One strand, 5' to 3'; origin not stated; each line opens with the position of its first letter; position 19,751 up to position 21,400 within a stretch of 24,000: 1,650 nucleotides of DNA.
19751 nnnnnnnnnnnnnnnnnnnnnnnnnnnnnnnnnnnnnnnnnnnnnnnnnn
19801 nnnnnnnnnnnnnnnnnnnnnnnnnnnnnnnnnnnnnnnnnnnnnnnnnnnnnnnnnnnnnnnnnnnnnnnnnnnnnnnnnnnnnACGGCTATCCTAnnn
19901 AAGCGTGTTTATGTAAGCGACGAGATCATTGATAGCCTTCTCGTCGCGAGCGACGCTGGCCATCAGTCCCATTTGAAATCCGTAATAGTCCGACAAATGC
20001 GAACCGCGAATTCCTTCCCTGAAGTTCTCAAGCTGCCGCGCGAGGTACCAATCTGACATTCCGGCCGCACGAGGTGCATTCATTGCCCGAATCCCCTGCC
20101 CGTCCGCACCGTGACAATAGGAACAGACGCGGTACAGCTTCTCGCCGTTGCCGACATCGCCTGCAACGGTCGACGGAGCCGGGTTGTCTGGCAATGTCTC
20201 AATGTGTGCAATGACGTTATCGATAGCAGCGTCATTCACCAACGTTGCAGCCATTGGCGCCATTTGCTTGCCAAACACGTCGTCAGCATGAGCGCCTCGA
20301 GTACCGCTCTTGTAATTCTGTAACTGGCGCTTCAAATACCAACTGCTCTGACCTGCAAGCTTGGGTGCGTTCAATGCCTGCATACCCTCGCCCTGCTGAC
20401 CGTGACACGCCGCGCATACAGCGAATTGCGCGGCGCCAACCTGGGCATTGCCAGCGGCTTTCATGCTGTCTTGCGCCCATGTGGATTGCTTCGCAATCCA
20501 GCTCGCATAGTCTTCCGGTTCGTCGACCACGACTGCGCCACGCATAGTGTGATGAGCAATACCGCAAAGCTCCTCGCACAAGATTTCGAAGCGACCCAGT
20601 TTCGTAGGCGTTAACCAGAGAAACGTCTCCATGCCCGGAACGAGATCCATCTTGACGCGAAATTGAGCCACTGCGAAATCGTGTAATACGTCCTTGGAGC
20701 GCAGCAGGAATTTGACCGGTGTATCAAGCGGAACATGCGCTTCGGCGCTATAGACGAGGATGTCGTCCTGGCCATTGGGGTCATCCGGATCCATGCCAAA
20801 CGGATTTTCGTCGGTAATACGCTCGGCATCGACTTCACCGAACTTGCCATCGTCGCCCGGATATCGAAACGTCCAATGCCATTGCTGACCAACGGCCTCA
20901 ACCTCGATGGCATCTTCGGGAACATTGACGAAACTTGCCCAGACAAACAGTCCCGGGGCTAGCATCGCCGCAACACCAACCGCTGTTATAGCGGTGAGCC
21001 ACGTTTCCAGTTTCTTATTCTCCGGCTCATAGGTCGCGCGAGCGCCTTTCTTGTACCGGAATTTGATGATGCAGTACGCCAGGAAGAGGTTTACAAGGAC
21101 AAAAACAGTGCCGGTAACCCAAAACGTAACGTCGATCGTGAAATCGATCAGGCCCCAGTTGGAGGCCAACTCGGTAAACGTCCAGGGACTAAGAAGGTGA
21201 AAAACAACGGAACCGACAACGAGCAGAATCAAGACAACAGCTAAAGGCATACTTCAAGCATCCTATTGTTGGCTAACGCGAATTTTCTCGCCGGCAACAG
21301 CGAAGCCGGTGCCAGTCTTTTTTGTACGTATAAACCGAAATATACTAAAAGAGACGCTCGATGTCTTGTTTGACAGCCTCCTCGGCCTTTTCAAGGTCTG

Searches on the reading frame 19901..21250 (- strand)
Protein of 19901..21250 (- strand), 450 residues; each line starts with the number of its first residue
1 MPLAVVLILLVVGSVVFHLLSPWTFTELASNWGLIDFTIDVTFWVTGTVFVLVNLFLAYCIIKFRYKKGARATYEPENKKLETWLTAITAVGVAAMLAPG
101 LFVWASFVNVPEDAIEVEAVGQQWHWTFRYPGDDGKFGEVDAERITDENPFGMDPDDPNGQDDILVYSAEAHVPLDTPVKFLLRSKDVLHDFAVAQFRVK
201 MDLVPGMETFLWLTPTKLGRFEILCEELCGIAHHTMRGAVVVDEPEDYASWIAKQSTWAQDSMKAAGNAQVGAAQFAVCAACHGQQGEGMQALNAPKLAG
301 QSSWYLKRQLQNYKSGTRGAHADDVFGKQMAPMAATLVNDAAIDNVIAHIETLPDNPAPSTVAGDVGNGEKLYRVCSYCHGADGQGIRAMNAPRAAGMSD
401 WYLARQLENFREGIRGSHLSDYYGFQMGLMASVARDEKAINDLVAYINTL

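Call 13: search_protein_families(library=pfam, proteins=[window:19901-21250:-], max_evalue=0.001)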
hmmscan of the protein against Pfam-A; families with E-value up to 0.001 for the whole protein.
window:19901-21250:- (450 aa): 4 families
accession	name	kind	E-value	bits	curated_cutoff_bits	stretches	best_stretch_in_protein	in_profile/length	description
PF00034.26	Cytochrom_C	-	4.6e-24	86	21.3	2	272-353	4-89/90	Cytochrome c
PF00116.26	COX2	-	3.6e-17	62.8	22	1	116-237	2-114/120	Cytochrome C oxidase subunit II, periplasmic domain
PF13442.11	Cytochrome_CBB3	-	2.9e-09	37.6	27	1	277-350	12-68/68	Cytochrome C oxidase, cbb3-type, subunit III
PF13473.12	Cupredoxin_1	-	0.00031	21.2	27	1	169-242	35-104/104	Cupredoxin-like domain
